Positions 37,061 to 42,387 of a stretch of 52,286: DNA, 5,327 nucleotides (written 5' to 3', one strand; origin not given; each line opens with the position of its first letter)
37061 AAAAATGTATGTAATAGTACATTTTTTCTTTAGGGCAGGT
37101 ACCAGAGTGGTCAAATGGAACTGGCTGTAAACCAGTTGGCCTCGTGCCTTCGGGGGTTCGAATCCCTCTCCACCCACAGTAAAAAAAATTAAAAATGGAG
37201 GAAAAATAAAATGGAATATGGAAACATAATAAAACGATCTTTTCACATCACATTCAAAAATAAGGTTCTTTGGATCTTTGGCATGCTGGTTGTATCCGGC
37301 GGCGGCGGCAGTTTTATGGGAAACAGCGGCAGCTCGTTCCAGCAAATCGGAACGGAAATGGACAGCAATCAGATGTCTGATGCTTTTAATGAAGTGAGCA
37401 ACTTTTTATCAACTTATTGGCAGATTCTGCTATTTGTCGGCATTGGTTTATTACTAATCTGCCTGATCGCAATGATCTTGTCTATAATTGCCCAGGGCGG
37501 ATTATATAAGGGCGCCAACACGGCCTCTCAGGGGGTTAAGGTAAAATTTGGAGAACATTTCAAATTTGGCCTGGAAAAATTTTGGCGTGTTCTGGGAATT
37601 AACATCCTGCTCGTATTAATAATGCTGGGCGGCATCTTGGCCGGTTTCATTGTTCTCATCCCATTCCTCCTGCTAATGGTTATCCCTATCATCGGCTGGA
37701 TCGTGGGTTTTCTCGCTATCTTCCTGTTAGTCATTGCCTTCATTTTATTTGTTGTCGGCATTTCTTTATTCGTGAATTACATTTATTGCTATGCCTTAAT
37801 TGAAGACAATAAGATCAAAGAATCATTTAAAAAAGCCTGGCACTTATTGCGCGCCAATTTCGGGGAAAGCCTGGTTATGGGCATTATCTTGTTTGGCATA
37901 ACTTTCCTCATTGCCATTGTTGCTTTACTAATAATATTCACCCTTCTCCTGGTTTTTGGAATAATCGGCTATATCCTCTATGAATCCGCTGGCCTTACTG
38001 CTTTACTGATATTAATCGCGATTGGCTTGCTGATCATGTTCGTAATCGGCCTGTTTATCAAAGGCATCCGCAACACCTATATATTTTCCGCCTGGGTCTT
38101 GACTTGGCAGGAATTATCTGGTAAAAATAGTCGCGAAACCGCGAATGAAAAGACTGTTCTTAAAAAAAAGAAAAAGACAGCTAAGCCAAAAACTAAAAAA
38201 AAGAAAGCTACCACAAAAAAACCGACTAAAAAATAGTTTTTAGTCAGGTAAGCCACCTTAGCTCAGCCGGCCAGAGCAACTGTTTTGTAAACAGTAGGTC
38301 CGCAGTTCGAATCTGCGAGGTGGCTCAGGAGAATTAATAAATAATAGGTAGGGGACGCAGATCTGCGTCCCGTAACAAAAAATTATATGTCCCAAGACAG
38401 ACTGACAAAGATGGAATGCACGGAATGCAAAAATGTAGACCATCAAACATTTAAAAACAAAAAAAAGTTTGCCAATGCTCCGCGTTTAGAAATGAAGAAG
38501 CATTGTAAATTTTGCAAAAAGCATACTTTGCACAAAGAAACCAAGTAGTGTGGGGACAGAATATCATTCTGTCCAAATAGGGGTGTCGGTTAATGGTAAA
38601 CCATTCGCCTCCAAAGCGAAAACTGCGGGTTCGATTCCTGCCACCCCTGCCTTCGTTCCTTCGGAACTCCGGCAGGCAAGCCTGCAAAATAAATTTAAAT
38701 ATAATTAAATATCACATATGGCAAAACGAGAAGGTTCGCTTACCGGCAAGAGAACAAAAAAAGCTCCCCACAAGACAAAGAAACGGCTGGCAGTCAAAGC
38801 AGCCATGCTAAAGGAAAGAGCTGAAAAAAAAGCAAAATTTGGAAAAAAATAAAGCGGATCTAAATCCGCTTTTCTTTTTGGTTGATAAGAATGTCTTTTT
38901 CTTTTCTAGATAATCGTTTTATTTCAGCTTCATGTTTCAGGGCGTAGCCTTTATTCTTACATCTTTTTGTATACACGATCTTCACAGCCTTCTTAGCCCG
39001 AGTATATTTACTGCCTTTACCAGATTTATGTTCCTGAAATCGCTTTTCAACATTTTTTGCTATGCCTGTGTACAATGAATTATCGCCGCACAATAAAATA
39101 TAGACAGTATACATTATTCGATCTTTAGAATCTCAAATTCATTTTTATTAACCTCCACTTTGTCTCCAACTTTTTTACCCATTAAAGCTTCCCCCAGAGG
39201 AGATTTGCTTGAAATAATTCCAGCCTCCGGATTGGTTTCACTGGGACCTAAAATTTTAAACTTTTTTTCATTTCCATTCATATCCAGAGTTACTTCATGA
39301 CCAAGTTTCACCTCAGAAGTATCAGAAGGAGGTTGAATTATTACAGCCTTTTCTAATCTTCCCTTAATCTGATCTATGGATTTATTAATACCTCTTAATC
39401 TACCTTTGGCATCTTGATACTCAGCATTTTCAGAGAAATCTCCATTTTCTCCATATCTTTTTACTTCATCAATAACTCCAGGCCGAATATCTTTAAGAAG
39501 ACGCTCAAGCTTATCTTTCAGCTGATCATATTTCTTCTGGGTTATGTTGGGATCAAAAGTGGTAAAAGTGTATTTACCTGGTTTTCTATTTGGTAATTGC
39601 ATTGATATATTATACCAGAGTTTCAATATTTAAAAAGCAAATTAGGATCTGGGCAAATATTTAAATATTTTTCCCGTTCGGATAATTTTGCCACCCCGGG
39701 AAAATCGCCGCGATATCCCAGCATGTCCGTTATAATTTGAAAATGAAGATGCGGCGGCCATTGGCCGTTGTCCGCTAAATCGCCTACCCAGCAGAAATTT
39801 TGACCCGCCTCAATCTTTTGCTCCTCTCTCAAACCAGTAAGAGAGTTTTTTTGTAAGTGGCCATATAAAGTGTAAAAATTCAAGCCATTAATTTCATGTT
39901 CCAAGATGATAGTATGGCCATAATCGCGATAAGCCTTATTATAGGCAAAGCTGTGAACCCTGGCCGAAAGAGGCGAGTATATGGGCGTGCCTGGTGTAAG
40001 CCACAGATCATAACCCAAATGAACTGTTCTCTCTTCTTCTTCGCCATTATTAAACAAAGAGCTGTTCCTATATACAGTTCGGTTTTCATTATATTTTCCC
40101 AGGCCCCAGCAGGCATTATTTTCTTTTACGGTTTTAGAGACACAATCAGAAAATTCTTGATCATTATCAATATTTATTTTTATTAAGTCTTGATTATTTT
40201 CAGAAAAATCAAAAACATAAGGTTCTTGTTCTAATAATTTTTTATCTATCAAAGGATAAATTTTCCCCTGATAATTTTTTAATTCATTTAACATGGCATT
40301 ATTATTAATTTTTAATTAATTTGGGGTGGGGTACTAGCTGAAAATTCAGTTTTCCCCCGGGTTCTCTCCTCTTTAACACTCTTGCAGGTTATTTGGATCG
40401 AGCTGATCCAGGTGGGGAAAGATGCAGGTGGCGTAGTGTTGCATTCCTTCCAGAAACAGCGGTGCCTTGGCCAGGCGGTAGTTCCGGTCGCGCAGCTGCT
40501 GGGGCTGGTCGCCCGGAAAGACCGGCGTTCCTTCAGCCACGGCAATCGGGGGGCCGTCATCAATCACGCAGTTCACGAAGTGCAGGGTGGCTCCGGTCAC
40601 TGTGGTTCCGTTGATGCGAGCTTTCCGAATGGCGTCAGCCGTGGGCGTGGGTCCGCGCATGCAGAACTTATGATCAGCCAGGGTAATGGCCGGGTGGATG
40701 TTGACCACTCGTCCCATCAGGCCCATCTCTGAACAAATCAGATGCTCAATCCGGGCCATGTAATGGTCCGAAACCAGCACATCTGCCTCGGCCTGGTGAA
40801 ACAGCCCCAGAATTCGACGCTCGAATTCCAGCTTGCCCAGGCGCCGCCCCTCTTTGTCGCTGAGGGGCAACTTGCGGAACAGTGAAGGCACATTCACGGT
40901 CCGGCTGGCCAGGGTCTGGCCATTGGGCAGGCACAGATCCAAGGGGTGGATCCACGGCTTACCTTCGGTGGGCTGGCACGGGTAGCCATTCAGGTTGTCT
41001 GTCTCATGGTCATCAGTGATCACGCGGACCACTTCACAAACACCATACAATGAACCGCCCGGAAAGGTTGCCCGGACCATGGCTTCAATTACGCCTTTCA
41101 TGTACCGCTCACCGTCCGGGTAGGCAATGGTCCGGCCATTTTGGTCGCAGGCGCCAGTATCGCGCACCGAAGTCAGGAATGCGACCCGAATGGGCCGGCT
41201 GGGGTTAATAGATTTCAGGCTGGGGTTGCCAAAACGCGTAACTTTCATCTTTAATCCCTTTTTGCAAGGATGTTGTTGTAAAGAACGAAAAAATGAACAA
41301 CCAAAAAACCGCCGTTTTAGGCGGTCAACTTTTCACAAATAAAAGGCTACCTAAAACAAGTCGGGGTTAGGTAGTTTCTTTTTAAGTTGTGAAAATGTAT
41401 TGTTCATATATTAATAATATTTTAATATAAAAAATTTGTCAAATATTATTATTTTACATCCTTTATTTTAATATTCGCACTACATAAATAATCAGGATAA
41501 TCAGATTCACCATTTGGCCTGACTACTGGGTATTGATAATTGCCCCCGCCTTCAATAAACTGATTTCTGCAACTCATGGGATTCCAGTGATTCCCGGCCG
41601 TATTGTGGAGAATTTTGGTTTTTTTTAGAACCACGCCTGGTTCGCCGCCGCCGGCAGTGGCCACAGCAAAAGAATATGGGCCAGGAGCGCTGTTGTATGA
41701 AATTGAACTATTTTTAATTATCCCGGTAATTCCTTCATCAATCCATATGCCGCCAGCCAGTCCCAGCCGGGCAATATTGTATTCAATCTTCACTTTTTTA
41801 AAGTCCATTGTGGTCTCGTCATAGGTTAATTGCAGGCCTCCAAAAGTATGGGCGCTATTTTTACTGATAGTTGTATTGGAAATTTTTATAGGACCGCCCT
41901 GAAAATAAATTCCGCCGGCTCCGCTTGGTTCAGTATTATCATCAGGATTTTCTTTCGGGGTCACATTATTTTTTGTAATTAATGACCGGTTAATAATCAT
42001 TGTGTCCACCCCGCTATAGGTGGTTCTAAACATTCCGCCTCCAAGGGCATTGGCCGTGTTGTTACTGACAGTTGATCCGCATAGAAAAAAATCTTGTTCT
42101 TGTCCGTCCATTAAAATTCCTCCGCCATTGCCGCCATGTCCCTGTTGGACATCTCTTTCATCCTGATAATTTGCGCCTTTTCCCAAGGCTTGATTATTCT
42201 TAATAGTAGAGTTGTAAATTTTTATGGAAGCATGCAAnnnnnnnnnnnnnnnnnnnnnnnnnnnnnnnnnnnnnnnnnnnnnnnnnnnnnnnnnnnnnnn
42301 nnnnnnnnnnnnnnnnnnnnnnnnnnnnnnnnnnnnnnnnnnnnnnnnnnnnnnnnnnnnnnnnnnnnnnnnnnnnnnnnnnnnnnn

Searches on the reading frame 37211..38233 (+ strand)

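Call 3: search_protein_families(library=pfam, proteins=[window:37211-38233:+], max_evalue=1)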
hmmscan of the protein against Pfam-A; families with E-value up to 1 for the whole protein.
window:37211-38233:+ (341 aa): 5 families
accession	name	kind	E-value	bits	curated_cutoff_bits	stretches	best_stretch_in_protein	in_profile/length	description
PF24400.1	DUF7544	-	4.3e-12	46.3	27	1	27-291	35-284/302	Family of unknown function (DUF7544)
PF07264.17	EI24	-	0.0044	17.6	32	1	21-241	29-197/199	Sulfate transporter CysZ/Etoposide-induced protein 2.4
PF12679.13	ABC2_membrane_2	-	0.041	13.6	27.2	1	5-92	2-87/283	ABC-2 family transporter protein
PF16020.10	Deltameth_res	-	0.06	13.6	27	1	205-238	9-42/52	Deltamethrin resistance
PF06783.16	UPF0239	-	0.061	14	25.4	0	280-337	24-86/88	Uncharacterised protein family (UPF0239)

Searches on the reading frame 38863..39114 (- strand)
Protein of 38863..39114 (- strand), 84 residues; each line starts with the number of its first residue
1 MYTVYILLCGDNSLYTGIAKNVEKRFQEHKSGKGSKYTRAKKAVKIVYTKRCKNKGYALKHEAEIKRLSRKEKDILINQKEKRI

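Call 72: search_protein_families(library=pfam, proteins=[window:38863-39114:-], max_evalue=0.001)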
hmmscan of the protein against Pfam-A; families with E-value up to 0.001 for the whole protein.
window:38863-39114:- (84 aa): 1 family
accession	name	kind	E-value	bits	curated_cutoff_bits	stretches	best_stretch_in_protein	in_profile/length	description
PF01541.30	GIY-YIG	-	1.4e-17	64.2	22.6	1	1-72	1-75/78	GIY-YIG catalytic domain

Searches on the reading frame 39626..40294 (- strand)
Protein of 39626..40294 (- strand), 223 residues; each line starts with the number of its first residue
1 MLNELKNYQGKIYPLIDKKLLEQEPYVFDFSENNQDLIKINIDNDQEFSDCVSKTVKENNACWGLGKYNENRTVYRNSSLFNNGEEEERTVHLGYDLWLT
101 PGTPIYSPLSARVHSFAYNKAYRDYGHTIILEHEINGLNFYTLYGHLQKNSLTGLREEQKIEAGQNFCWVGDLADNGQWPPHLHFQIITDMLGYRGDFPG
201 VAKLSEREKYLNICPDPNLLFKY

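Call 72: search_protein_families(library=pfam, proteins=[window:39626-40294:-], max_evalue=0.001)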
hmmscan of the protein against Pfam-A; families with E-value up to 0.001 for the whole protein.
window:39626-40294:- (223 aa): 1 family
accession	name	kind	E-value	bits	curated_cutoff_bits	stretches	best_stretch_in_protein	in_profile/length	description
PF01551.29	Peptidase_M23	-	3.6e-14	53.1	28.7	1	91-189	2-89/96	Peptidase family M23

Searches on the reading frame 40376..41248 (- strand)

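Call 72: search_protein_families(library=pfam, proteins=[window:40376-41248:-], max_evalue=0.001)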
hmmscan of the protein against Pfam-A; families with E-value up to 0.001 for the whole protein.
window:40376-41248:- (291 aa): 1 family
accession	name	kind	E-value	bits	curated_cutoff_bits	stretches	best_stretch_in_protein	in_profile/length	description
PF00551.24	Formyl_trans_N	-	1.3e-09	38.5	26.1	1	140-257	65-170/181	Formyl transferase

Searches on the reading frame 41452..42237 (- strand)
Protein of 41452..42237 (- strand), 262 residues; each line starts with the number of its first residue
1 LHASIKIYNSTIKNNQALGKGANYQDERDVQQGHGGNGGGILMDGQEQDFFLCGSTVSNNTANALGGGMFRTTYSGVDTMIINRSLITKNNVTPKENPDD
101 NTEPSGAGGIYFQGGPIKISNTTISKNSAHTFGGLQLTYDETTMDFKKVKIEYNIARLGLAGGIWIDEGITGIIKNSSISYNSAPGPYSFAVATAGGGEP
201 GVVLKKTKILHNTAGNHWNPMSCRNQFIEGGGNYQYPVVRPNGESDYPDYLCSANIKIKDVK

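Call 72: search_protein_families(library=pfam, proteins=[window:41452-42237:-], max_evalue=0.001)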
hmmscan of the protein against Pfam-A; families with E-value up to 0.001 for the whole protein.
window:41452-42237:- (262 aa): 1 family
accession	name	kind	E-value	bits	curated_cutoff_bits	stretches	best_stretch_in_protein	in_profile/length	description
PF13229.12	Beta_helix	-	4.6e-07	30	25.9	1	5-187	11-139/158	Right handed beta helix region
